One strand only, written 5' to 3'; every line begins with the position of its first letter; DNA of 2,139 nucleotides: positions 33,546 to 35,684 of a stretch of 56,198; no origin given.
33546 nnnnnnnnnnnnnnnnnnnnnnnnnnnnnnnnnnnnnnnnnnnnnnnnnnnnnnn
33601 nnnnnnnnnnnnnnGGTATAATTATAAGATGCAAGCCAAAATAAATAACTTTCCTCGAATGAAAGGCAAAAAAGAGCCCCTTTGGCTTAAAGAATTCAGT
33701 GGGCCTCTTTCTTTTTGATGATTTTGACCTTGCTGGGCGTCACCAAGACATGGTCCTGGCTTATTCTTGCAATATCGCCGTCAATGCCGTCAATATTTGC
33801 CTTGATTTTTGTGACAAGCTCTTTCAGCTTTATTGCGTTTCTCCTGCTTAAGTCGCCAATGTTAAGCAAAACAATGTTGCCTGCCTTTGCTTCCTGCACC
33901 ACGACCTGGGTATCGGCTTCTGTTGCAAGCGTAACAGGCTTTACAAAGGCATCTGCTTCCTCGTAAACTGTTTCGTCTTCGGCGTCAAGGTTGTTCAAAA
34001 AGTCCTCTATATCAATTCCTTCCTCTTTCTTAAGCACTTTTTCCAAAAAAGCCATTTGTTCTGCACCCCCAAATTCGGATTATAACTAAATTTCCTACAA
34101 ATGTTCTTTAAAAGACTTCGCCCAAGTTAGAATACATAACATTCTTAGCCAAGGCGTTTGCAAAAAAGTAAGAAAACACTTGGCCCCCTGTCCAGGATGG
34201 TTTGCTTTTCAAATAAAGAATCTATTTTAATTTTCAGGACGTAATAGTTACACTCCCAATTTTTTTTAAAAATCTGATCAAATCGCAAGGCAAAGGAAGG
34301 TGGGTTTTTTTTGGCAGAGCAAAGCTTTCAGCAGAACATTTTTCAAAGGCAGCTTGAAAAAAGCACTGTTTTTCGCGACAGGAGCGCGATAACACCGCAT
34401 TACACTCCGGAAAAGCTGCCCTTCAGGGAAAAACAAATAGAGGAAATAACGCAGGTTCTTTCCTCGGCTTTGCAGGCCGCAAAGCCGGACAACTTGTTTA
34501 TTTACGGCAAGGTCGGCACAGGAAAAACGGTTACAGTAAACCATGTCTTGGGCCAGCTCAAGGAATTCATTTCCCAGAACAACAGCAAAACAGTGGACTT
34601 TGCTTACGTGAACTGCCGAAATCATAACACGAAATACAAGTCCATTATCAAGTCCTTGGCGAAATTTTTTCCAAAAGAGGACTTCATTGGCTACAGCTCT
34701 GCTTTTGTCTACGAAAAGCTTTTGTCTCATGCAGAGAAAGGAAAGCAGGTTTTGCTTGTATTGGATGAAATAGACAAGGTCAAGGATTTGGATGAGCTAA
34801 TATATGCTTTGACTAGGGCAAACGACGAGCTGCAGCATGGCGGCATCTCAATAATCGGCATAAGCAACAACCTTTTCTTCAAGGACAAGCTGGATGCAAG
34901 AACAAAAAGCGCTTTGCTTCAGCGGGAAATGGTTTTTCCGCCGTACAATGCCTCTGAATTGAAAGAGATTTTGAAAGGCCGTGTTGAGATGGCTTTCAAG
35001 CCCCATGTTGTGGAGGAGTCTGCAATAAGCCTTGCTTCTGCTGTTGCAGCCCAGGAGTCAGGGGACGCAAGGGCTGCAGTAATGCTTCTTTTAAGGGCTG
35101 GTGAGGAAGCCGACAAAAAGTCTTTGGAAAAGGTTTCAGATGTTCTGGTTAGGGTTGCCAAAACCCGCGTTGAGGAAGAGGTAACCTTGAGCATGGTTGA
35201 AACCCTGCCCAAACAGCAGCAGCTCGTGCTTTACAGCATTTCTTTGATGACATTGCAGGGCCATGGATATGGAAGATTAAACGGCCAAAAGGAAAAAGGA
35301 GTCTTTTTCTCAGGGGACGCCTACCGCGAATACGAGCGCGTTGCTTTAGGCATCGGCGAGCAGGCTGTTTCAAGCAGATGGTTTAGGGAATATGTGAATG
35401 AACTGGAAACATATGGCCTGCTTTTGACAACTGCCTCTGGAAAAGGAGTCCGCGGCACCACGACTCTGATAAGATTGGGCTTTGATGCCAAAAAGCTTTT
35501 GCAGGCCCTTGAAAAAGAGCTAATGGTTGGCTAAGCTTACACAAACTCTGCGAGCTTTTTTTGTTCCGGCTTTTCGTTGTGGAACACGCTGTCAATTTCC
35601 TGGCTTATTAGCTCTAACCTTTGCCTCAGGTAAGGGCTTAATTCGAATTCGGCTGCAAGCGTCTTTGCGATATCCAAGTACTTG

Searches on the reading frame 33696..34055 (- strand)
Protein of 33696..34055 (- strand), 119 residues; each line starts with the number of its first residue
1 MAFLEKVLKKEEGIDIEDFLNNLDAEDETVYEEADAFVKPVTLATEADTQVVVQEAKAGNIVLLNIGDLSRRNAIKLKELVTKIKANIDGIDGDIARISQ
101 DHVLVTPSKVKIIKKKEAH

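Call 59: search_protein_families(library=pfam, proteins=[window:33696-34055:-], max_evalue=0.001)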
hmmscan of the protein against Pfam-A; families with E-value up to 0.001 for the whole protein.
window:33696-34055:- (119 aa): 1 family
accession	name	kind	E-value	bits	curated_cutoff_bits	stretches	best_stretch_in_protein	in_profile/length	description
PF04472.17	SepF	-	1e-11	45.3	27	1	38-112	1-72/72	Cell division protein SepF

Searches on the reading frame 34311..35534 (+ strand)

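Call 59: search_protein_families(library=pfam, proteins=[window:34311-35534:+], max_evalue=0.001)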
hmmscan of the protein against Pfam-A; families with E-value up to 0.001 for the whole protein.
window:34311-35534:+ (407 aa): 14 families
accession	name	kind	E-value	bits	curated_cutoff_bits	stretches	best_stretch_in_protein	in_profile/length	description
PF22703.2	Cdc6_lid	-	2.3e-17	63.1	27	1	219-284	2-67/68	Cdc6 AAA+ ATPase-type lid domain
PF09079.17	Cdc6_C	-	6.7e-16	58.5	25.1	1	296-398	3-95/96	CDC6, C terminal winged helix domain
PF13401.12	AAA_22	-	8.5e-12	46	27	1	61-182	7-119/130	AAA domain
PF13191.12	AAA_16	-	5.4e-10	40.5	32.6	1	35-161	1-148/167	AAA ATPase domain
PF24883.2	NPHP3_N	-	1.5e-07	32.2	24.8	1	57-118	20-77/164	Nephrocystin 3, N-terminal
PF00004.35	AAA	-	5.7e-07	30.5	21.2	1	63-199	2-119/131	ATPase family associated with various cellular activities (AAA)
PF01637.24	ATPase_2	-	4.5e-06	27.1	33.2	1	39-173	4-141/225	ATPase domain predominantly from Archaea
PF09848.15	SLFN-g3_helicase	-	1.2e-05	25.3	24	1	62-156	4-90/354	Schlafen group 3, DNA/RNA helicase domain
PF13173.12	AAA_14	-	2.3e-05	24.8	27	1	62-182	5-96/129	AAA domain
PF05621.17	TniB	-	0.0002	21.3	22.4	1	42-157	18-131/189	Bacterial TniB protein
PF00931.28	NB-ARC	-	0.0003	20.6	23.5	1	40-168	2-123/248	NB-ARC domain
PF22606.2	Cdc6-ORC-like_ATPase_lid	-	0.00038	20.8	27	1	212-262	1-50/60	Cdc6/ORC-like, ATPase lid domain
PF05729.18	NACHT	-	0.00068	19.9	26.7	0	62-162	3-98/167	NACHT domain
PF13245.12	AAA_19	-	0.00074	20.1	25.1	0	53-168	4-115/134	AAA domain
